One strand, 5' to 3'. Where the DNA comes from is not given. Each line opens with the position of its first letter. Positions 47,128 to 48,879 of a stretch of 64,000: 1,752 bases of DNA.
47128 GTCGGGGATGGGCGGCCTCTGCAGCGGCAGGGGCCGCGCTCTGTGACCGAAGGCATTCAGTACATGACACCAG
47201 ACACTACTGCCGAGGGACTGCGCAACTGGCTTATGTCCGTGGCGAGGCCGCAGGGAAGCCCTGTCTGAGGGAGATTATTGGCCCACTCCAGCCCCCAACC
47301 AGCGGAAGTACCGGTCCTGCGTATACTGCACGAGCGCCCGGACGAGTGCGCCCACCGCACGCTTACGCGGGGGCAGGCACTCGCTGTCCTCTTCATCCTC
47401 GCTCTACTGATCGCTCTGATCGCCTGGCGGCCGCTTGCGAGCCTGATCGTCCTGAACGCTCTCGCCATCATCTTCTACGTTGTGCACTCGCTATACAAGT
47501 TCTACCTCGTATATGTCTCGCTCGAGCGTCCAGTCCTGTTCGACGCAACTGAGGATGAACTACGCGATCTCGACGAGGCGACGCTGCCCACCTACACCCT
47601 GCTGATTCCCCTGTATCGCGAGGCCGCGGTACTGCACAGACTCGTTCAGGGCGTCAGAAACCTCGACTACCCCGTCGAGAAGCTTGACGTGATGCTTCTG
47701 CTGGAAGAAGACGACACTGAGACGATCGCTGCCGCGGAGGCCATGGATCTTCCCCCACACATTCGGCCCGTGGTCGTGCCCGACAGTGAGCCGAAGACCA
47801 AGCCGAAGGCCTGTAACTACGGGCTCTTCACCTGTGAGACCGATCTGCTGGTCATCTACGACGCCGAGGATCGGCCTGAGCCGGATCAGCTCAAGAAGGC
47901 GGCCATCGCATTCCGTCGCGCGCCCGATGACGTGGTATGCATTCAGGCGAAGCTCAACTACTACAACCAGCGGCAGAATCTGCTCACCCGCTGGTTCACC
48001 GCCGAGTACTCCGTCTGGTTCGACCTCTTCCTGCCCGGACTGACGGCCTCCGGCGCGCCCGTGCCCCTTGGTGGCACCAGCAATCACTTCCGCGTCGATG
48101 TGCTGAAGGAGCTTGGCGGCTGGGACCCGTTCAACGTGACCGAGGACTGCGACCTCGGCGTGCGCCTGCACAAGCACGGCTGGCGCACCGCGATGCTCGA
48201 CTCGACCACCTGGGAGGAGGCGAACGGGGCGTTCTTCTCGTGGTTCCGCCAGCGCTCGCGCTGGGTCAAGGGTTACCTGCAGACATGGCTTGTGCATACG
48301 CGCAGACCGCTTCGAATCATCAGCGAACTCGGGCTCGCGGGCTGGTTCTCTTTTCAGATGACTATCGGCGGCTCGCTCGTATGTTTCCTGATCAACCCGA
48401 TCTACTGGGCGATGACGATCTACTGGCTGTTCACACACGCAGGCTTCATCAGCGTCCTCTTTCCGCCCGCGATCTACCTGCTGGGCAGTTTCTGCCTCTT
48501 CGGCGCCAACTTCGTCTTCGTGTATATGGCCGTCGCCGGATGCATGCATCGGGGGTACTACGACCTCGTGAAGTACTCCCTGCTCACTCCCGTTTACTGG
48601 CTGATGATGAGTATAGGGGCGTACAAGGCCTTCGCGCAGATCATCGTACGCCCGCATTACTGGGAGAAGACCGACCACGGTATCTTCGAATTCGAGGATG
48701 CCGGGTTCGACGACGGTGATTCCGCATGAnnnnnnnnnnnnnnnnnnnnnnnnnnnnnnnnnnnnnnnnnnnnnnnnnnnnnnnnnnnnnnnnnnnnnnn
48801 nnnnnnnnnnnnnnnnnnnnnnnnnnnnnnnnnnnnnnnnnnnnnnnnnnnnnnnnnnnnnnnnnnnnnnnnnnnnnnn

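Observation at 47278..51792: GT2 processive glycosyltransferase translationally coupled to a 522-aa polytopic membrane protein and followed by a neutral-ceramidase-like hydrolase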

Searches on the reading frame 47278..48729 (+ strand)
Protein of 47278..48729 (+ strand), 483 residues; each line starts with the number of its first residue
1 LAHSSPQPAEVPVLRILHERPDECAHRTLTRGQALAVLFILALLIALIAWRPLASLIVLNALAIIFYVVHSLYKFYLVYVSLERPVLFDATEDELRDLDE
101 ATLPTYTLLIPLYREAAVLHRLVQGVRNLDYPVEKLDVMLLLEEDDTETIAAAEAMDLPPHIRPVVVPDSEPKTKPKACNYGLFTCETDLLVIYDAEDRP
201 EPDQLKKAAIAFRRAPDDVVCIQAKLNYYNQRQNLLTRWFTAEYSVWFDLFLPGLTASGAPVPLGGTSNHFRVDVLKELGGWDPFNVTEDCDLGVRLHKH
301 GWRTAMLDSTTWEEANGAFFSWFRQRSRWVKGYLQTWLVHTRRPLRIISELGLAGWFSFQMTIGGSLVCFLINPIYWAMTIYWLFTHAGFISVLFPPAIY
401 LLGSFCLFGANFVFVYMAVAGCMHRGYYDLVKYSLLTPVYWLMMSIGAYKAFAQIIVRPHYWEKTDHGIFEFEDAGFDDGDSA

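Call 8: search_protein_families(library=pfam, proteins=[window:47278-48729:+], max_evalue=0.01)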
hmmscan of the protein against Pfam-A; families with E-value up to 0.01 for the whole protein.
window:47278-48729:+ (483 aa): 4 families
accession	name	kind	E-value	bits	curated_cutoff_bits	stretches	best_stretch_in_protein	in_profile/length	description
PF13641.12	Glyco_tranf_2_3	-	2e-31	110.2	27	1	104-332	1-230/230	Glycosyltransferase like family 2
PF13632.12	Glyco_trans_2_3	-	9.1e-28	97.9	27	1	192-390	3-183/198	Glycosyl transferase family group 2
PF00535.33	Glycos_transf_2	-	4e-08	33.8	23.3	1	108-240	2-131/168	Glycosyl transferase family 2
PF13506.12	Glyco_transf_21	-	4e-08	33.4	21.7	1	160-330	1-173/174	Glycosyl transferase family 21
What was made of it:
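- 47278..48729 (+): Synthase-type family-2 glycosyltransferase, 483 aa. It has 2 N-terminal TM helices, a GT-A domain (DAED 195-198, TED 288-290), an interface helix with QRSRW 325-329, about 4 C-terminal TM helices, and an invariant W462-E-K-T-x-H-G tail. Pfam (call 8).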

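Call 9: search_protein_families(library=ncbifam, proteins=[window:47278-48729:+], max_evalue=0.01)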
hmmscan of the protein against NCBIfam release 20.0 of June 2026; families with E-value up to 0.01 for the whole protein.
window:47278-48729:+ (483 aa): 10 families
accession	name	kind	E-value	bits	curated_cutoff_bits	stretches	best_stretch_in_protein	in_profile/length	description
TIGR03030.1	CelA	equivalog_domain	1e-16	60.2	699.1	1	34-460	58-489/714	UDP-forming cellulose synthase catalytic subunit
TIGR03937.1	PgaC_IcaA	equivalog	4e-15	55.7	422.3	1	80-460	25-395/407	poly-beta-1,6-N-acetyl-D-glucosamine synthase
TIGR03965.1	mycofact_glyco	equivalog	2.3e-10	40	280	1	100-332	70-299/467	mycofactocin biosynthesis glycosyltransferase MftF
TIGR03111.1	glyc2_xrt_Gpos1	hypoth_equivalog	5.9e-10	38.5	363.95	1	98-392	42-341/439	TIGR03111 family XrtG-associated glycosyltransferase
NF053846.1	glyco_with_XrtP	equivalog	1.6e-08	33.7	520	1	258-465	218-435/440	XrtP-associated glycosyltransferase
NF008558.0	PRK11498.1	equivalog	5.1e-08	31.3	992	1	99-337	268-505/872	UDP-forming cellulose synthase catalytic subunit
NF041875.1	EPS_EpsD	equivalog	1.1e-07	31.6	370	1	109-328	4-222/325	exopolysaccharide biosynthesis glycosyltransferase EpsD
NF011305.0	PRK14716.1-3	equivalog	1.3e-07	31.2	409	1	63-305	12-266/486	glycosyl transferase family protein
NF041865.1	EpsU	equivalog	1.3e-06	27.7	700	1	105-335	40-267/394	exopolysaccharide biosynthesis GT2 family glycosyltransferase EpsU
TIGR04283.1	glyco_like_mftF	equivalog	0.00013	21.6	182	1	108-308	3-179/221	TIGR04283 family arsenosugar biosynthesis glycosyltransferase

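Call 22: search_solved_structures(query=window:47278-48729:+, max_evalue=0.01, show_alignments=2)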
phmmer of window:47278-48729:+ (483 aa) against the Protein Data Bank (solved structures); distinct sequences matched with E-value up to 0.01: 8.
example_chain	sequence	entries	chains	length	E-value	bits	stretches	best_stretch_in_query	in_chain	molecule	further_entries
5ej1_A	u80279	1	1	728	4e-12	49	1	85-412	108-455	Putative cellulose synthase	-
4hg6_A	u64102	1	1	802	4.4e-12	48.8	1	86-412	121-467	Cellulose Synthase Subunit A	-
4p00_A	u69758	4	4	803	4.6e-12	48.8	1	86-412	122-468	Cellulose Synthase A subunit | Cellulose Synthase subunit A | Putative cellulose synthase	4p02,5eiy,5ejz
6yv7_B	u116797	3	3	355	2.2e-05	26.7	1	101-208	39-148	Glycosyl transferase, family 2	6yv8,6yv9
6yv7_A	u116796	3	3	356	2.2e-05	26.7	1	101-208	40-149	Glycosyl transferase, family 2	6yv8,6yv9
9fmv_A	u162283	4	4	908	0.0023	20.1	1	98-391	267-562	Cellulose synthase catalytic subunit [UDP-forming]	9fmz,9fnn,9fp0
7lby_A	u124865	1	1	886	0.0024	20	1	98-391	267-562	Cellulose synthase catalytic subunit [UDP-forming]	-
9b8v_E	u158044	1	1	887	0.0024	20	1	98-391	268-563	Cellulose synthase catalytic subunit [UDP-forming]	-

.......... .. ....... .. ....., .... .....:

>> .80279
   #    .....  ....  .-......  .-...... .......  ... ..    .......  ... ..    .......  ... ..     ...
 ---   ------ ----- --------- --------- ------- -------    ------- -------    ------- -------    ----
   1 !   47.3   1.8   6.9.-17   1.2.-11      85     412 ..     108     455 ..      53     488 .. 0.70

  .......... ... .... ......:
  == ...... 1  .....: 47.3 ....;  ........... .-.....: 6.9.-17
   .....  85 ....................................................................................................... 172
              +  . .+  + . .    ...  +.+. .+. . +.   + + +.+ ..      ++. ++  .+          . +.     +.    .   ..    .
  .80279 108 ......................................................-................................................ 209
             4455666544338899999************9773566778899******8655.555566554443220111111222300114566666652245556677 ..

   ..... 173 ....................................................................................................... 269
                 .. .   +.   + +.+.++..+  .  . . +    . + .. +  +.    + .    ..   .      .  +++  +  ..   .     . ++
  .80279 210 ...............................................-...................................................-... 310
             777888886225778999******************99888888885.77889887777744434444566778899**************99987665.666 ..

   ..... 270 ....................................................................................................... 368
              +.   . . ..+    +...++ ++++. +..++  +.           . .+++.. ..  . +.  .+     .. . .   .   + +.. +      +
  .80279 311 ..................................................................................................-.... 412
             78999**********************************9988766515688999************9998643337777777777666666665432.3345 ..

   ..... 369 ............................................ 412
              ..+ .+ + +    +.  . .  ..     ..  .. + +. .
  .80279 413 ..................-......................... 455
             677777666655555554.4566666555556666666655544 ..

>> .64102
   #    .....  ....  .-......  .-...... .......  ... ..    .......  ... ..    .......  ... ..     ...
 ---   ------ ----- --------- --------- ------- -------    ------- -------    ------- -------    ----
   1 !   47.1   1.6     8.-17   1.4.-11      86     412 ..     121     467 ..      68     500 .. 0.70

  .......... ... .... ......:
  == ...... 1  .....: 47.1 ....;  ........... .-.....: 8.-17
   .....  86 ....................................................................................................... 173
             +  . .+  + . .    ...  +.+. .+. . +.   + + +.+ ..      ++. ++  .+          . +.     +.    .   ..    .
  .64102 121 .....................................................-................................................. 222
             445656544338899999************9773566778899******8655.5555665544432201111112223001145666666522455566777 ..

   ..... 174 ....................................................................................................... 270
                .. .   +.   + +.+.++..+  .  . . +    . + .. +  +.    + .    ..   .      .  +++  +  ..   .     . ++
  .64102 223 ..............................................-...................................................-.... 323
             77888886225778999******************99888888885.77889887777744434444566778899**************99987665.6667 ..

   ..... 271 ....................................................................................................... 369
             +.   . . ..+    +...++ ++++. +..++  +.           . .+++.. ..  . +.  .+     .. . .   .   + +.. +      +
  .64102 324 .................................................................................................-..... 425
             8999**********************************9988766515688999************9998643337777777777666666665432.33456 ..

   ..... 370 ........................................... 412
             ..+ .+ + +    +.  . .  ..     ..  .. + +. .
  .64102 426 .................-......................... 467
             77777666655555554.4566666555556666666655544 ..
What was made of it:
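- Checked: TED and QxxRW align with those of BcsA (call 22).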

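Call 25: find_homologous_proteins(query=window:47278-48729:+)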
Query window:47278-48729:+ (483 aa): 8000 proteins with E <= 0.001 among 8000 candidates; the best 120 are listed.
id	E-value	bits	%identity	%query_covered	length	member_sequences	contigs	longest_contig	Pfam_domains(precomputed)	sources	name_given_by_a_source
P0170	0.0e+0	1131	100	100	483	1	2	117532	PF13632.13,PF13506.14,PF13641.13,PF00535.33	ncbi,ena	-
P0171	8.5e-294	993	87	98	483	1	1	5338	PF13632.13,PF13641.13,PF00535.33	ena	-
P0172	1.5e-283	959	84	100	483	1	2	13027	PF13632.13,PF13641.13,PF00535.33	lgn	-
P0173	1.6e-279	946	81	100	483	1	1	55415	PF13632.13,PF13641.13,PF00535.33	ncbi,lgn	-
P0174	6.4e-276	934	81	99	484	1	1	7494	PF13632.13,PF13506.14,PF13641.13,PF00535.33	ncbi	ncbi:MAG: glycosyltransferase [Armatimonadota bacterium]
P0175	7.1e-273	924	83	99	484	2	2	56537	PF13632.13,PF13641.13,PF00535.33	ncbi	-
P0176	3.1e-272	922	80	98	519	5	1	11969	PF13632.13,PF13641.13,PF00535.33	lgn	-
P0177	4.4e-271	918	80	99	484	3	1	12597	PF13632.13,PF13641.13,PF00535.33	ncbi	-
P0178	4.9e-271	918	80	98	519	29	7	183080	PF13632.13,PF13506.14,PF13641.13,PF00535.33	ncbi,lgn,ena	-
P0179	3.6e-267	905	79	100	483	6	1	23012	PF13632.13,PF13641.13,PF00535.33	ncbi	ncbi:MAG: glycosyltransferase [Armatimonadota bacterium]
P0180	3.6e-267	905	79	100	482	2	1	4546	PF13632.13,PF13641.13,PF00535.33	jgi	-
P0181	1.1e-266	904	78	99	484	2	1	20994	PF13632.13,PF13506.14,PF13641.13,PF00535.33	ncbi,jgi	-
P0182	2.1e-261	886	78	99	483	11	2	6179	PF13632.13,PF13506.14,PF13641.13,PF00535.33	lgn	-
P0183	1.7e-257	873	78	98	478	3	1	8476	PF13632.13,PF13641.13,PF00535.33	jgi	-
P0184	3.1e-257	872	77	99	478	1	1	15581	PF13632.13,PF13506.14,PF13641.13,PF00535.33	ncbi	-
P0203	3.5e-224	763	69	96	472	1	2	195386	PF13632.13,PF13641.13,PF00535.33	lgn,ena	-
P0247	6.7e-211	720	65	97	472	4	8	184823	PF13632.13,PF13506.14,PF13641.13,PF00535.33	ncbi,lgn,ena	-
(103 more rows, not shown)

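Call 31: search_solved_structures(query=A2, max_evalue=0.001)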
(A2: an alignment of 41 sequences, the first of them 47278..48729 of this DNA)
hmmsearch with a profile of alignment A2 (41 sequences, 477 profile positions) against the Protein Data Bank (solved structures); distinct sequences matched with E-value up to 0.001: 10.
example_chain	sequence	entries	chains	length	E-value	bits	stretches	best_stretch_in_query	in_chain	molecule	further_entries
7lby_A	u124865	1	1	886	3.7e-17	65.4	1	39-400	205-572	Cellulose synthase catalytic subunit [UDP-forming]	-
9b8v_E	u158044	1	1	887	3.7e-17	65.4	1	39-400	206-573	Cellulose synthase catalytic subunit [UDP-forming]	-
9fmv_A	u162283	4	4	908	3.9e-17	65.3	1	39-400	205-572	Cellulose synthase catalytic subunit [UDP-forming]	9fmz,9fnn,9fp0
5ej1_A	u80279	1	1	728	7.7e-17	64.3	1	97-395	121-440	Putative cellulose synthase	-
4hg6_A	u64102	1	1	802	9.7e-17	64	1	97-395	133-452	Cellulose Synthase Subunit A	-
4p00_A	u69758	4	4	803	9.8e-17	64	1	97-395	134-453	Cellulose Synthase A subunit | Cellulose Synthase subunit A | Putative cellulose synthase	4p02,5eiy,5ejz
6yv7_A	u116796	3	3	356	4.6e-12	48.5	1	103-221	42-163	Glycosyl transferase, family 2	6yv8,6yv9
6yv7_B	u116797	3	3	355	4.7e-12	48.5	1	103-221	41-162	Glycosyl transferase, family 2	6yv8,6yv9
5tze_C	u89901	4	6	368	5.1e-06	28.6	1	106-223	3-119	Glycosyl transferase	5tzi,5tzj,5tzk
5tz8_A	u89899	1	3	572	1.1e-05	27.6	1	106-223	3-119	Glycosyl transferase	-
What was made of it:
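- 47278..48729 (+): BcsA 4e-12 as a single sequence and 3.7e-17 as a profile (calls 22, 31).
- Closest known: PcManGT. Different: Only the GT-A half matches at sequence level (residues 103-221; call 31).
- TED and QxxRW align with BcsA (call 22); the profile hits BcsA at 3.7e-17 (call 31).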

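Call 45: predict_structure(alignment_id=A2)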
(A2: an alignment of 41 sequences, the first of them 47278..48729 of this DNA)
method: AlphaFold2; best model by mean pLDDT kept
length: 483 residues; sequences in the alignment: 41
mean_pLDDT: 89.5   pTM: 0.88
mean pLDDT of the five models: 89.5, 88.2, 87.5, 86.4, 86.3
residues with pLDDT >= 90: 361; 70-90: 95; 50-70: 6; < 50: 21
segments of 3 or more residues with pLDDT < 50: 1-8, 471-483
pLDDT, mean of each block of 10 residues (from residue 1): 48 92 90 95 97 96 93 92 83 94 97 91 93 98 95 95 95 90 97 93 97 96 93 90 90 93 87 97 88 93 94 89 90 94 94 96 93 92 93 92 85 88 90 87 92 90 72 39 29
secondary structure, 60 per line:
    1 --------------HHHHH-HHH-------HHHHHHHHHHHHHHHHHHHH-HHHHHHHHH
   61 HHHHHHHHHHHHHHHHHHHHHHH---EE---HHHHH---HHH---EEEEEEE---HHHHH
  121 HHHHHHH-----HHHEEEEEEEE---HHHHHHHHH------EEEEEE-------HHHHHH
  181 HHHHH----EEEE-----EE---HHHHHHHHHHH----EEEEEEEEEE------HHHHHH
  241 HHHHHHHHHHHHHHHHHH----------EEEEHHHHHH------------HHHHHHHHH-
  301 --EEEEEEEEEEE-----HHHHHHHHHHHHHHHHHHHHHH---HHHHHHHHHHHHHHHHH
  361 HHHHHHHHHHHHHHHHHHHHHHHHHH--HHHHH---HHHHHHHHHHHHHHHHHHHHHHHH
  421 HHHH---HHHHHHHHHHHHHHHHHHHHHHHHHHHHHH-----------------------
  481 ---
elements in order: H15-19 H31-50 H52-83 H92-96 E106-112 H116-127 E136-143 H147-155 E162-167 H175-185 E190-193 H204-214 E219-228 H235-258 E269-272 H273-278 H291-299 E303-313 H319-340 H344-386 H389-393 H397-424 H428-457
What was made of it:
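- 47278..48729 (+): AF2 pLDDT 89.5 (call 45).
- On Membrane-integrated (processive) GT2 synthases (BcsA/PgaC/HAS/NfrB class): The AF2 model (pLDDT 89.5) has 2 N-terminal and about 4 C-terminal TM helices (call 45).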

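Call 52: fold_search(model_id=the predicted structure, library=pdb)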
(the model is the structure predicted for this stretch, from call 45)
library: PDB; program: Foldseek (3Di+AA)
matches with E <= 10: 1156; with E <= 0.001: 286
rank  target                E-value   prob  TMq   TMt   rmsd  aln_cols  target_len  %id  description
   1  9b8v_E                3.2e-14  1.00  0.60  0.36   6.4       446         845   17  AlphaFold2 informed cryo-EM model of the E. coli cellulose synthase BcsAG3B6 complex (released 2025-02-19)
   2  4p00_A                3.4e-14  1.00  0.61  0.42   5.2       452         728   21  Bacterial Cellulose Synthase in complex with cyclic-di-GMP and UDP (released 2014-04-09)
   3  8smp_A                8.1e-14  1.00  0.56  0.52   7.2       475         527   14  Xenopus laevis hyaluronan synthase 1, UDP-bound, gating loop inserted state (released 2024-05-01)
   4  5ej1_A                1.5e-13  1.00  0.59  0.41   5.6       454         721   21  Pre-translocation state of bacterial cellulose synthase (released 2016-03-30)
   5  8smn_A                1.8e-13  1.00  0.58  0.55   7.5       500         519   14  Xenopus laevis hyaluronan synthase 1, nascent HA polymer bound state (released 2024-05-01)
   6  7sp7_A                2.1e-13  1.00  0.54  0.53   9.3       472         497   14  Chlorella virus hyaluronan synthase inhibited by UDP (released 2022-04-06)
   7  8smm_A                4.0e-13  1.00  0.55  0.53   7.2       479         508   15  Xenopus laevis hyaluronan synthase 1 (released 2024-05-01)
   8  7sp9_A                4.6e-13  1.00  0.45  0.44  17.4       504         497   13  Chlorella virus Hyaluronan Synthase in the GlcNAc-primed channel-closed state (released 2022-04-06)
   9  9fnn_A                5.6e-13  1.00  0.55  0.36  21.4       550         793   16  Cryo-EM structure of the c-di-GMP-saturated 'crown'less Bcs macrocomplex for cellulose secretion in E. coli (released 2024-10-16)
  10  4hg6_A                1.1e-12  1.00  0.58  0.39   5.7       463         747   21  Structure of a cellulose synthase - cellulose translocation intermediate (released 2012-12-19)
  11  7sp8_A                3.4e-12  1.00  0.43  0.42  16.8       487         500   14  Chlorella virus Hyaluronan Synthase bound to UDP-GlcNAc (released 2022-04-06)
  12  6yv7_A                6.6e-12  1.00  0.47  0.64   7.5       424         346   17  Mannosyltransferase PcManGT from Pyrobaculum calidifontis (released 2020-07-22)
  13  9fmz_A                9.3e-12  1.00  0.52  0.32  13.9       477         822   15  Cryo-EM structure of the c-di-GMP-bound synthase:pEtN transferase complex (BcsA-Bct-G3) from the E. coli cellulose sec (released 2024-10-16)
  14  9fmv_A                9.8e-12  1.00  0.49  0.32  18.6       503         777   16  Cryo-EM structure of the c-di-GMP-free synthase:pEtN transferase complex (BcsA-Bct-G3) from the E. coli cellulose secr (released 2024-10-16)
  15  8sne_A                9.8e-12  1.00  0.45  0.44  15.1       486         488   13  Chlorella virus Hyaluronan Synthase bound to GlcA extended GlcNAc primer and UDP (released 2024-05-01)
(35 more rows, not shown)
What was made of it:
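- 47278..48729 (+): Foldseek BcsA TMq 0.61, HAS 0.56-0.58 (call 52).
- On Membrane-integrated (processive) GT2 synthases (BcsA/PgaC/HAS/NfrB class): Foldseek TMq about 0.6 (call 52).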

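Call 71: search_protein_representatives(protein=window:47278-48729:+)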
Query: 483 residues. Proteins with E-value up to 0.001 (for the whole library): 12312; up to 1e-10: 6319; up to 1e-30: 2616. The best 150 are listed.
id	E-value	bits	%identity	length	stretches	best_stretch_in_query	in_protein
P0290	5.4e-178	609.3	56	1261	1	17-473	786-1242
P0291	1.6e-174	597.9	56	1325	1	17-473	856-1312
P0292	2.3e-174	597.4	56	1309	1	12-472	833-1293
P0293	4.2e-174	596.5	55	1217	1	17-472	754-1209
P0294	5.0e-174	596.3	55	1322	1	17-470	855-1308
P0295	5.1e-173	592.9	55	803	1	19-469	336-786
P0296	1.8e-172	591.1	55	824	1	6-473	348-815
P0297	1.9e-171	587.8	55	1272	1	16-471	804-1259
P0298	5.1e-171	586.4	53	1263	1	16-476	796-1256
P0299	6.7e-171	586.0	55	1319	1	17-471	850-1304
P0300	1.4e-170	584.9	56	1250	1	19-471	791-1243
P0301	1.5e-170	584.8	54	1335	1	16-473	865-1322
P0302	1.6e-170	584.7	55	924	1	16-471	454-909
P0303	2.8e-170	583.9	54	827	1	10-469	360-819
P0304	4.4e-170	583.3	56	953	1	15-470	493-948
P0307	1.7e-168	578.0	54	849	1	13-470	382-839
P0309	1.4e-167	575.0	56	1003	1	18-471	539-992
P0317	7.9e-162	556.0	52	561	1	19-471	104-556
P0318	1.2e-161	555.4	54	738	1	23-480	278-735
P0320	1.6e-158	545.1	51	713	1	10-476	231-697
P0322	3.1e-154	531.0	50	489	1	16-471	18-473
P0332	1.0e-146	506.2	48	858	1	7-472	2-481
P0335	4.0e-143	494.3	51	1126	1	24-469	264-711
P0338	9.0e-143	493.2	50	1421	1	26-477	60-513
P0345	1.6e-141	489.0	50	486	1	17-468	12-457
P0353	3.4e-139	481.4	50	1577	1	27-474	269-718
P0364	8.0e-137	473.6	49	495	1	23-470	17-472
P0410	2.5e-130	452.1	46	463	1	26-471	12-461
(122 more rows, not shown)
